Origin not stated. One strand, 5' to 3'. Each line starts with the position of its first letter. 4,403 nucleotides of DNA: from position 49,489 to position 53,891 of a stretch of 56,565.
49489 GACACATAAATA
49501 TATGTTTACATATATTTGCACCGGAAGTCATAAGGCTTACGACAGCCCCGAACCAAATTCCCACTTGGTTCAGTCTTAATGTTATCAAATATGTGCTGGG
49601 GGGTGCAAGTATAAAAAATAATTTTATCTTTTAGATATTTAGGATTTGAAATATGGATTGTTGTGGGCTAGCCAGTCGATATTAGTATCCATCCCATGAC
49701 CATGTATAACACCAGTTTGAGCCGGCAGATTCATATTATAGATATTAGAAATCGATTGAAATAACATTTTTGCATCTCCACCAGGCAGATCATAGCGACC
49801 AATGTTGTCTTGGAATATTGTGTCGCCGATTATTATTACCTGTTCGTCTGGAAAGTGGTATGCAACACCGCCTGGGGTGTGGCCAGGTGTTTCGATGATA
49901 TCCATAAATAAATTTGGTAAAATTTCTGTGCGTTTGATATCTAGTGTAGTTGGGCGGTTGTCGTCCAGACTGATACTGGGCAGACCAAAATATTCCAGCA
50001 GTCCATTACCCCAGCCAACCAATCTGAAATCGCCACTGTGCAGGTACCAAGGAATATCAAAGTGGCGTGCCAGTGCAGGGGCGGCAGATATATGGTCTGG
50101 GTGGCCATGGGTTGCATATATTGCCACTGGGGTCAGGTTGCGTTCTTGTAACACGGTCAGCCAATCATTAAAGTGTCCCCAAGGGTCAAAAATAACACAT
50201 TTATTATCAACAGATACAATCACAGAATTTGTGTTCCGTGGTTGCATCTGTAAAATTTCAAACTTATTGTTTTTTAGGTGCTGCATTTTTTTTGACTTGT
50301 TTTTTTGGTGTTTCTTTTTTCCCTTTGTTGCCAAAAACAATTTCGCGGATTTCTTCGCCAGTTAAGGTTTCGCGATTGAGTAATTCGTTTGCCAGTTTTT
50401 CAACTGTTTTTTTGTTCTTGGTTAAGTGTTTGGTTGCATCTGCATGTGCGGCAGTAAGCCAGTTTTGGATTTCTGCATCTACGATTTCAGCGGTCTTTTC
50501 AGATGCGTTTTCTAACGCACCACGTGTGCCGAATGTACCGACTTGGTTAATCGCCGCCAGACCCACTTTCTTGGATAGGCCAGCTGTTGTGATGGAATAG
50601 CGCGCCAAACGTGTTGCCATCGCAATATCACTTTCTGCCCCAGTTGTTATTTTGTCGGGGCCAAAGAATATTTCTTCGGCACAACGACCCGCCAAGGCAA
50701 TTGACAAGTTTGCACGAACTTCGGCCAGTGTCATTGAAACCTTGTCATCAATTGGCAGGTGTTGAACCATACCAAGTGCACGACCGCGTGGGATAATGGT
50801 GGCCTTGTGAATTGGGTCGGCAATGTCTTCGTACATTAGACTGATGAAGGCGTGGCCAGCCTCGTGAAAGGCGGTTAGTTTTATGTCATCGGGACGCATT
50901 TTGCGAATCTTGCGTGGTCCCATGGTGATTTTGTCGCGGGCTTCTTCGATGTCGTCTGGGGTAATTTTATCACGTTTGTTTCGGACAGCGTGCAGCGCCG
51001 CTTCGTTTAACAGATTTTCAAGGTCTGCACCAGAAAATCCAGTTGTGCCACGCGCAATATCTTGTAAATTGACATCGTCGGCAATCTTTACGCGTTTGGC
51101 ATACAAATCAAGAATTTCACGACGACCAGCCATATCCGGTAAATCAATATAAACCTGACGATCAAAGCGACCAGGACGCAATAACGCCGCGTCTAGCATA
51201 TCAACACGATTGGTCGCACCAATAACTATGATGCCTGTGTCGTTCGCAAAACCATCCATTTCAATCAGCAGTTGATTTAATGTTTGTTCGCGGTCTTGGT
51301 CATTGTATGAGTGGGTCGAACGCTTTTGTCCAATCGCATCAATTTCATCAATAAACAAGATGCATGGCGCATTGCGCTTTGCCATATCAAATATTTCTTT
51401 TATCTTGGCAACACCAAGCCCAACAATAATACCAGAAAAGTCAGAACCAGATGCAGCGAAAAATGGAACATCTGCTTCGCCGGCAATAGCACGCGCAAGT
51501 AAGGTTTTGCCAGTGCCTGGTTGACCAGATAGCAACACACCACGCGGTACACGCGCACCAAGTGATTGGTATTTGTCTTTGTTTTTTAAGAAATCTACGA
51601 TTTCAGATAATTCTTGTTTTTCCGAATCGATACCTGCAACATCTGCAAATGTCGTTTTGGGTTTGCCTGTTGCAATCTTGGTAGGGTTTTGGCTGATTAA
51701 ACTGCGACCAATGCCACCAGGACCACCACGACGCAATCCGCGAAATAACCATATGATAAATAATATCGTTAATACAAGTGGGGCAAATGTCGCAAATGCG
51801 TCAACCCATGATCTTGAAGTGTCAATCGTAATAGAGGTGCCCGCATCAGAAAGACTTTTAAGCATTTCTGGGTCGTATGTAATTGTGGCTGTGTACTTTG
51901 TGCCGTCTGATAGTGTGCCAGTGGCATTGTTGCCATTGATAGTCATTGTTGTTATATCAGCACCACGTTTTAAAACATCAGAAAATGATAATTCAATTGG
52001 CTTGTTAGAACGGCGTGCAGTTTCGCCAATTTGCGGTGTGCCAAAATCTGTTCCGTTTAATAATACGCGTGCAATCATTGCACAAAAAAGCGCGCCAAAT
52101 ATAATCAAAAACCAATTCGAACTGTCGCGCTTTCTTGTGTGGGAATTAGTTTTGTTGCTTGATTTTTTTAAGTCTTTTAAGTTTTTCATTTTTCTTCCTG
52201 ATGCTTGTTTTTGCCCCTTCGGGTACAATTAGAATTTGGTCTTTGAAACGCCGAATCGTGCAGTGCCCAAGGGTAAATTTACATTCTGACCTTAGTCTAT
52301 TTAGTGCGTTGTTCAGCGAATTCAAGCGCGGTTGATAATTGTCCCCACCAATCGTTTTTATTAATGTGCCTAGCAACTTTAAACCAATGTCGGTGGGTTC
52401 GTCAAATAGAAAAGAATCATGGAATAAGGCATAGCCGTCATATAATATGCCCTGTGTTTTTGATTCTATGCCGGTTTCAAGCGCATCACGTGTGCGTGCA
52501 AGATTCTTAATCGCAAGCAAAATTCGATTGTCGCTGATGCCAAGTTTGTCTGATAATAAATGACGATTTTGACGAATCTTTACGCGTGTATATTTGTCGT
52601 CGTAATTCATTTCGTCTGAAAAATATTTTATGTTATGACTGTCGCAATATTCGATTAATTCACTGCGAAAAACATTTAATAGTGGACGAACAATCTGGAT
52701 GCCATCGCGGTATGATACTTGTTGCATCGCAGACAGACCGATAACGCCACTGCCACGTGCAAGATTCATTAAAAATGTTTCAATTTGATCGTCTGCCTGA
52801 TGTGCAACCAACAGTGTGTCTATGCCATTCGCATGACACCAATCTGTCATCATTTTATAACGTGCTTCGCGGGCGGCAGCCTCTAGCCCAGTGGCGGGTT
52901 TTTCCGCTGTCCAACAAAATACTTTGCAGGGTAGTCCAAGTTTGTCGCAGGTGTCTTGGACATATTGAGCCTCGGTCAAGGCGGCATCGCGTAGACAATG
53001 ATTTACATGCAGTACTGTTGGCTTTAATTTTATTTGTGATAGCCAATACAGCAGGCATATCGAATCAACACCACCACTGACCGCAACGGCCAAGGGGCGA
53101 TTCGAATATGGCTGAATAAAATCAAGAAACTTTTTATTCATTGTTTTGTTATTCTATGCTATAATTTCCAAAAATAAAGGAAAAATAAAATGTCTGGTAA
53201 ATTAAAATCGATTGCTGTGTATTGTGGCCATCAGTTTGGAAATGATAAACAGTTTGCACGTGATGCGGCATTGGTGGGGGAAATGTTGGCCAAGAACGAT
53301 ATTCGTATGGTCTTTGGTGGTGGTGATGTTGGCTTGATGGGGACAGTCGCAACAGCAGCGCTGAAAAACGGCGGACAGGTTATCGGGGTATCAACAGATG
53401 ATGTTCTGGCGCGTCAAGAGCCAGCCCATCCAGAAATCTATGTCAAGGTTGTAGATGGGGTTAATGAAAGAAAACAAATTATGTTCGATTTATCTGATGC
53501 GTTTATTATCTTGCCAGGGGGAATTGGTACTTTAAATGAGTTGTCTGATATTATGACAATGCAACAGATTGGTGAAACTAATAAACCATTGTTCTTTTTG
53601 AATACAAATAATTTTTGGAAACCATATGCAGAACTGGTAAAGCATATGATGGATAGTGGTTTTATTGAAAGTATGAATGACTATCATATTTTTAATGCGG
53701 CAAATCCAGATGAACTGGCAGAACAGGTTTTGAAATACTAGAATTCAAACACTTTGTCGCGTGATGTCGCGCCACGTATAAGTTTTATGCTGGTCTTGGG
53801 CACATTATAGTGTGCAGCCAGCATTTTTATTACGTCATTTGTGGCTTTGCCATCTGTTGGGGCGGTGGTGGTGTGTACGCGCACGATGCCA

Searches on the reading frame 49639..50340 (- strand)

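Call 75: search_protein_families(library=pfam, proteins=[window:49639-50340:-], max_evalue=0.01)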
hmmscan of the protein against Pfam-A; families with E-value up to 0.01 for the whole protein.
window:49639-50340:- (233 aa): 1 family
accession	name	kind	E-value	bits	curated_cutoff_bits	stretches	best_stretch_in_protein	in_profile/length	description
PF00753.33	Lactamase_B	-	7.5e-26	91.7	22.7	1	34-202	3-178/196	Metallo-beta-lactamase superfamily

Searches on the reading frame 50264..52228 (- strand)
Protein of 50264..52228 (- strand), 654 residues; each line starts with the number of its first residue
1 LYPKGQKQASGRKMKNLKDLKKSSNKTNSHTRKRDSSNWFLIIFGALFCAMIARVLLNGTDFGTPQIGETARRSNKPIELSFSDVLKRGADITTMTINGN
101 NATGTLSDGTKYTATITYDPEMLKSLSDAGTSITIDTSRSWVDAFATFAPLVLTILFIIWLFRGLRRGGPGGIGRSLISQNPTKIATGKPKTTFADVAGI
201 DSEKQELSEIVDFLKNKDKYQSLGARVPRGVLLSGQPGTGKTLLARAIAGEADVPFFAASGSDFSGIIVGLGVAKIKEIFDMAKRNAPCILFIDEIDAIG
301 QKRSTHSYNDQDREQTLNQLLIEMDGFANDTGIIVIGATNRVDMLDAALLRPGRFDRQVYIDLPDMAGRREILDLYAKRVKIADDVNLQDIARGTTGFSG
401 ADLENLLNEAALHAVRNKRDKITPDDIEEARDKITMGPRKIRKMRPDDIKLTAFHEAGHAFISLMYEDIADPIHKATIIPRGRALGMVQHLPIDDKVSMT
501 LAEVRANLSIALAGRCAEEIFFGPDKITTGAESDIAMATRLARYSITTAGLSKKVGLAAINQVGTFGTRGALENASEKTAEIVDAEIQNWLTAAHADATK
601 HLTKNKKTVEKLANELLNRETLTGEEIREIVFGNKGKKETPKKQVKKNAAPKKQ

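Call 51: search_protein_families(library=pfam, proteins=[window:50264-52228:-], max_evalue=0.00001)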
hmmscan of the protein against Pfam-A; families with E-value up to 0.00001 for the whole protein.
window:50264-52228:- (654 aa): 4 families
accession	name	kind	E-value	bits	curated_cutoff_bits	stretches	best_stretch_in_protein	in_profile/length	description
PF01434.24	Peptidase_M41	-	5.7e-54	183.3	29.9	1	446-630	5-191/191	Peptidase family M41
PF00004.35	AAA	-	2.2e-43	148.3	21.2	1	231-362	1-130/131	ATPase family associated with various cellular activities (AAA)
PF17862.7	AAA_lid_3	-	8.2e-16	57.7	27.2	1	385-429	1-45/45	AAA+ lid domain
PF23902.1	AAA_lid_PRS2_C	-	3.5e-08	33.9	34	1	369-434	4-70/73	PRS2 AAA+ lid C-terminal domain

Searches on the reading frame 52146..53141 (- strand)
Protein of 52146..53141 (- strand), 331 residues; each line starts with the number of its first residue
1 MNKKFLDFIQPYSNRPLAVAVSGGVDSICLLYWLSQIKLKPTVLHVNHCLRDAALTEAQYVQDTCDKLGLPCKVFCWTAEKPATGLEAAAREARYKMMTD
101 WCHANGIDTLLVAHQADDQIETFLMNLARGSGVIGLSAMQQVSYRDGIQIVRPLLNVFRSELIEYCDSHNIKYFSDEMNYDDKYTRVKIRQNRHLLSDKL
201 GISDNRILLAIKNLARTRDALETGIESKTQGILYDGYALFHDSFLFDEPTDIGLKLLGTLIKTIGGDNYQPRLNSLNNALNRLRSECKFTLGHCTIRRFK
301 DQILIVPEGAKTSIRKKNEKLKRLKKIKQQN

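Call 75: search_protein_families(library=pfam, proteins=[window:52146-53141:-], max_evalue=0.01)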
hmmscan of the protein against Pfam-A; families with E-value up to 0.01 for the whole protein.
window:52146-53141:- (331 aa): 1 family
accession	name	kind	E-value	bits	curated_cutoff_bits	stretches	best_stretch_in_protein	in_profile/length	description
PF01171.26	ATP_bind_3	-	3.6e-57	193.5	27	1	18-192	3-182/182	PP-loop family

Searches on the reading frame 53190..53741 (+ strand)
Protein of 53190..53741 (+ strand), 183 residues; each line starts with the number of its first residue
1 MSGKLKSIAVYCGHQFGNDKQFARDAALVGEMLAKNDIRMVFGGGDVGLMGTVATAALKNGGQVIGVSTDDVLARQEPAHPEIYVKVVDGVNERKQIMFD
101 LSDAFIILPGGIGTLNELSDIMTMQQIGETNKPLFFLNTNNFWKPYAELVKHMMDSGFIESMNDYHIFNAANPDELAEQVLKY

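Call 75: search_protein_families(library=pfam, proteins=[window:53190-53741:+], max_evalue=0.01)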
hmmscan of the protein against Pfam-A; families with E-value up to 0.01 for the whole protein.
window:53190-53741:+ (183 aa): 2 families
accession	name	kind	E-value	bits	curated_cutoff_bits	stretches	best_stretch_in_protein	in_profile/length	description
PF03641.19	Lysine_decarbox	-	1.1e-32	113.4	27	1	50-179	1-130/131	Possible lysine decarboxylase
PF18306.6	LDcluster4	-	1.1e-14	54.7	26.3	1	19-122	14-114/151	SLOG cluster4 family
